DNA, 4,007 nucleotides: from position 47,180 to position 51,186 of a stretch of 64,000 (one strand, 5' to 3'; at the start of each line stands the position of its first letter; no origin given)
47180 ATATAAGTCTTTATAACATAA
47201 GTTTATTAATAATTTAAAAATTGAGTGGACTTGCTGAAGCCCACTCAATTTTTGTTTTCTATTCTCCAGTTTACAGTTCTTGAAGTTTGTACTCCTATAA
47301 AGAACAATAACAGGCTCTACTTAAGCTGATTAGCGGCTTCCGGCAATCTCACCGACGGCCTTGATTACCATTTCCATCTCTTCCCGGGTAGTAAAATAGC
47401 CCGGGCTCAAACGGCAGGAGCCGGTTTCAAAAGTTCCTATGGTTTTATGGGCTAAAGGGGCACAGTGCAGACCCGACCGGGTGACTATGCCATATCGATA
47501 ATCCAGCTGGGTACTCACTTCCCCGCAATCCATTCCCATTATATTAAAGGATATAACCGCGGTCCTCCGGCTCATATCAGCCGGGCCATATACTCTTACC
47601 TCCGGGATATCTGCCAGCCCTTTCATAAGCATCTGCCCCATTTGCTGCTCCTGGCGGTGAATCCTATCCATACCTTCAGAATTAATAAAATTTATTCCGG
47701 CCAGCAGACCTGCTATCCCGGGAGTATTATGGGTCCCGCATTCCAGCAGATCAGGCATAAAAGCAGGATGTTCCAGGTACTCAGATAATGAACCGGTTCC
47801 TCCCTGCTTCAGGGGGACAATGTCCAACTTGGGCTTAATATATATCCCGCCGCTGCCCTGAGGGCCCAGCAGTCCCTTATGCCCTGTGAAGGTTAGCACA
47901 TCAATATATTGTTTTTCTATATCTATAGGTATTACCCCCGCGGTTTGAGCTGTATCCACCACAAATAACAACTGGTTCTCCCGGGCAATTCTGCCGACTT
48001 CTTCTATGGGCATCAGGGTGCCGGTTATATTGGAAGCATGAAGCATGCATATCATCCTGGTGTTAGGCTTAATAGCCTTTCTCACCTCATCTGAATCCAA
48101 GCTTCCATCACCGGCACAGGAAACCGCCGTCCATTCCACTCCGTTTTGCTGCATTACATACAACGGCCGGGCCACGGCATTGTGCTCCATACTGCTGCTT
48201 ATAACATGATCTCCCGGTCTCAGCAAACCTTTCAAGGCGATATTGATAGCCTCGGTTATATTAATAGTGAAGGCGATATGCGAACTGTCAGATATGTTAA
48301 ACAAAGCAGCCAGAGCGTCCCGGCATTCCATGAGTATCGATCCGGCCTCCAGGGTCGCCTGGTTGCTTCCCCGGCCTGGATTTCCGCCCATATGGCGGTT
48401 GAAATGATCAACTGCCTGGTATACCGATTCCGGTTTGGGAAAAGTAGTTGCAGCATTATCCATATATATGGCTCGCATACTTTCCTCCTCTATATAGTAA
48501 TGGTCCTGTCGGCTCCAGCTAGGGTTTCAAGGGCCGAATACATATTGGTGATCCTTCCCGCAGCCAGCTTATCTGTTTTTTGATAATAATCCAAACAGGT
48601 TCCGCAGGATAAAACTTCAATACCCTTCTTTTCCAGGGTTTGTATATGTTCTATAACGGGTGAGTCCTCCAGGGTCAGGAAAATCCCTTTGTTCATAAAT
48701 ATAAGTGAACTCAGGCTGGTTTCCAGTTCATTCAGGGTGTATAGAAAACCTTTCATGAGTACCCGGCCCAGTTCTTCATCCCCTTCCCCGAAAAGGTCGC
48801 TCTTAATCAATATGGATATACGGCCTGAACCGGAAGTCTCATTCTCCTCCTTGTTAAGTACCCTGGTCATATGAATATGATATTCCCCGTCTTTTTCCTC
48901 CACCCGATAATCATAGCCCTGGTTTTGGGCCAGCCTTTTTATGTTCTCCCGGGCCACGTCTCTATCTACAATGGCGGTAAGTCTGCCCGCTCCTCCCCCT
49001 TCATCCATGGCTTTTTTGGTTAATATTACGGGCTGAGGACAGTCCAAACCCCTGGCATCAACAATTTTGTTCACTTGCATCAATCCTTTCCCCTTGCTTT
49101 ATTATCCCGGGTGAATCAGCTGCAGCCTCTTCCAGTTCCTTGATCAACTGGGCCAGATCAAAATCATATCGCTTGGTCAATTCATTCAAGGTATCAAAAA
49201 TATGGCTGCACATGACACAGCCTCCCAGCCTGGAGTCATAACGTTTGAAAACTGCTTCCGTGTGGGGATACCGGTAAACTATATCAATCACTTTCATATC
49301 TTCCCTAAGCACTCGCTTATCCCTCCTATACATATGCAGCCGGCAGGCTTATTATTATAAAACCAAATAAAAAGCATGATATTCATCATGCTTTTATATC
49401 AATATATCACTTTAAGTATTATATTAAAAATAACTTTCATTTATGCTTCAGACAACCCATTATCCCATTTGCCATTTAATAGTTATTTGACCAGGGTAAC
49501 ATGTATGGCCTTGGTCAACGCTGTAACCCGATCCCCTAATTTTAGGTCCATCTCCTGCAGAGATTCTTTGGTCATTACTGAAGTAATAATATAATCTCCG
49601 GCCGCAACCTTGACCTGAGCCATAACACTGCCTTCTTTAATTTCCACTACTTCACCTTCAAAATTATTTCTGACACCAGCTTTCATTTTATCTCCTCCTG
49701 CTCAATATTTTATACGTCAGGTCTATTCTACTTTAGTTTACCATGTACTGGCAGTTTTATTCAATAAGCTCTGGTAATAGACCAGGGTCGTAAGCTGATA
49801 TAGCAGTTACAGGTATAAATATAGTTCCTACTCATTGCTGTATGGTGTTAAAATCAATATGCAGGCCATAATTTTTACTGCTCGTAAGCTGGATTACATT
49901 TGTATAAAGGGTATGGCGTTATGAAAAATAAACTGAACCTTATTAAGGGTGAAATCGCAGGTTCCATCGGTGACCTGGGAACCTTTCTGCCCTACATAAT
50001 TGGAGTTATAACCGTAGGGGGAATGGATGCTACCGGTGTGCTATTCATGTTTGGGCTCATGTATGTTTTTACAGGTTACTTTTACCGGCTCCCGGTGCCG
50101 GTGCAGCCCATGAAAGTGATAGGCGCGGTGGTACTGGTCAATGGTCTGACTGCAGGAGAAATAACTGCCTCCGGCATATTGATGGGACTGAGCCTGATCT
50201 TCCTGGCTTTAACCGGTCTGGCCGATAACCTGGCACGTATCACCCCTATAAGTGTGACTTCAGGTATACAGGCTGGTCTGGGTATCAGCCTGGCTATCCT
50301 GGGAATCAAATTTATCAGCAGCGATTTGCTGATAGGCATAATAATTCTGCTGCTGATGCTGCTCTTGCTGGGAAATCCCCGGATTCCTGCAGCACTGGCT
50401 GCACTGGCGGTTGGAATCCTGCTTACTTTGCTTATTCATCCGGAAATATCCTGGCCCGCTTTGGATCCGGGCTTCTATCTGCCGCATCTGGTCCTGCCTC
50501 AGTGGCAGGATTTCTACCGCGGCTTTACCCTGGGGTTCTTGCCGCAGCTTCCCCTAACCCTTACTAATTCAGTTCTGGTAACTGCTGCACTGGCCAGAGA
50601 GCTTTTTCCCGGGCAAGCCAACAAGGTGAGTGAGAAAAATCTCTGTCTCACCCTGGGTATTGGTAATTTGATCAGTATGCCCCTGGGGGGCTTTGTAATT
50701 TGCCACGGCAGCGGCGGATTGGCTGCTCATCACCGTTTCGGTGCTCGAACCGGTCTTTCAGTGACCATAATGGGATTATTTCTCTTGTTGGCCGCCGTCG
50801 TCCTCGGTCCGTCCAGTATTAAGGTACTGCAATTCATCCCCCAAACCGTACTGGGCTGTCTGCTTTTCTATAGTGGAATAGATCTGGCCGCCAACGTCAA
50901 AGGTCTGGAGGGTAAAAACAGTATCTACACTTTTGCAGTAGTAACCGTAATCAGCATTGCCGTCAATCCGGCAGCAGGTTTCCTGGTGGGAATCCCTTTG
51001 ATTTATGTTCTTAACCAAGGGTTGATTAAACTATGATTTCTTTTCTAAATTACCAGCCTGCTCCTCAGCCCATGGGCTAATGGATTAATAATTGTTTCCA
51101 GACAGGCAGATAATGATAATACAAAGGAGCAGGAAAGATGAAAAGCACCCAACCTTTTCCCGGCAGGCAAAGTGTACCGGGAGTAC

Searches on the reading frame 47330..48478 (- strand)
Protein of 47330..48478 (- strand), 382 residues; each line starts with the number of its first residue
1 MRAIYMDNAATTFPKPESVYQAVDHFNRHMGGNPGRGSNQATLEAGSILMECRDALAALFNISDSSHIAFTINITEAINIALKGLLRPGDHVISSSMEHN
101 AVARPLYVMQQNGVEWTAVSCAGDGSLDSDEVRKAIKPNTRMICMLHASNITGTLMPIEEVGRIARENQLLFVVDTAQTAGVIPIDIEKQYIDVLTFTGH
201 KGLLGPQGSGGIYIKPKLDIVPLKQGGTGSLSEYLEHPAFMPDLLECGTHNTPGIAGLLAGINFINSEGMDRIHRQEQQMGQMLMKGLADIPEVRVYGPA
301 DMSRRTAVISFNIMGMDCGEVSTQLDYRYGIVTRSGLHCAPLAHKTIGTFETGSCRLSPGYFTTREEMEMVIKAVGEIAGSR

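Call 27: search_protein_families(library=pfam, proteins=[window:47330-48478:-])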
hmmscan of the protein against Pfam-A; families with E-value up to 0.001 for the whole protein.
window:47330-48478:- (382 aa): 6 families
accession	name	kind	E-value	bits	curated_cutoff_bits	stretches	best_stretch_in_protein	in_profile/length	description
PF00266.25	Aminotran_5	-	4.3e-83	279.8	21.5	1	4-370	1-370/371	Aminotransferase class-V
PF01212.27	Beta_elim_lyase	-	2.7e-11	43.7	27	1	61-264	43-215/288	Beta-eliminating lyase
PF01041.23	DegT_DnrJ_EryC1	-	1.9e-09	37.6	19.8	1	65-181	39-151/360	DegT/DnrJ/EryC1/StrS aminotransferase family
PF01053.26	Cys_Met_Meta_PP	-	2.3e-09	36.7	27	1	77-187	79-185/381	Cys/Met metabolism PLP-dependent enzyme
PF00155.27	Aminotran_1_2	-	9.8e-09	35.3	19.7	1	49-195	44-212/361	Aminotransferase class I and II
PF06838.17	Met_gamma_lyase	-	0.00082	18.5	24.2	0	58-147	66-163/405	Methionine gamma-lyase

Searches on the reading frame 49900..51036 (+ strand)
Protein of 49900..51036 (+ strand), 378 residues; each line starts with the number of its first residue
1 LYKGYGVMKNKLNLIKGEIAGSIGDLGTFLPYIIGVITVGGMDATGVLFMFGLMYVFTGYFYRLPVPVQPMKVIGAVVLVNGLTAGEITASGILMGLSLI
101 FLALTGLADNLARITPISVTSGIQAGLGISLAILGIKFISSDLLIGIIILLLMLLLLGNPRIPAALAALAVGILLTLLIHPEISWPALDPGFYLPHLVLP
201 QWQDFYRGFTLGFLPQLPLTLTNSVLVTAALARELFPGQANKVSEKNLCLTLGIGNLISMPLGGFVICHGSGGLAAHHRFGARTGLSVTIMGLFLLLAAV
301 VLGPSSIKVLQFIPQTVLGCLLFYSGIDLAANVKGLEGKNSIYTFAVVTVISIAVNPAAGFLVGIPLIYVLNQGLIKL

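Call 27: search_protein_families(library=pfam, proteins=[window:49900-51036:+])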
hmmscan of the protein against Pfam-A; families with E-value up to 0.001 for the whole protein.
window:49900-51036:+ (378 aa): 1 family
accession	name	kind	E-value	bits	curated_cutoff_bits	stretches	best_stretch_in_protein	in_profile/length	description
PF16983.11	MFS_MOT1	-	2.2e-48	163.7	30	2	210-329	3-111/111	Molybdate transporter of MFS superfamily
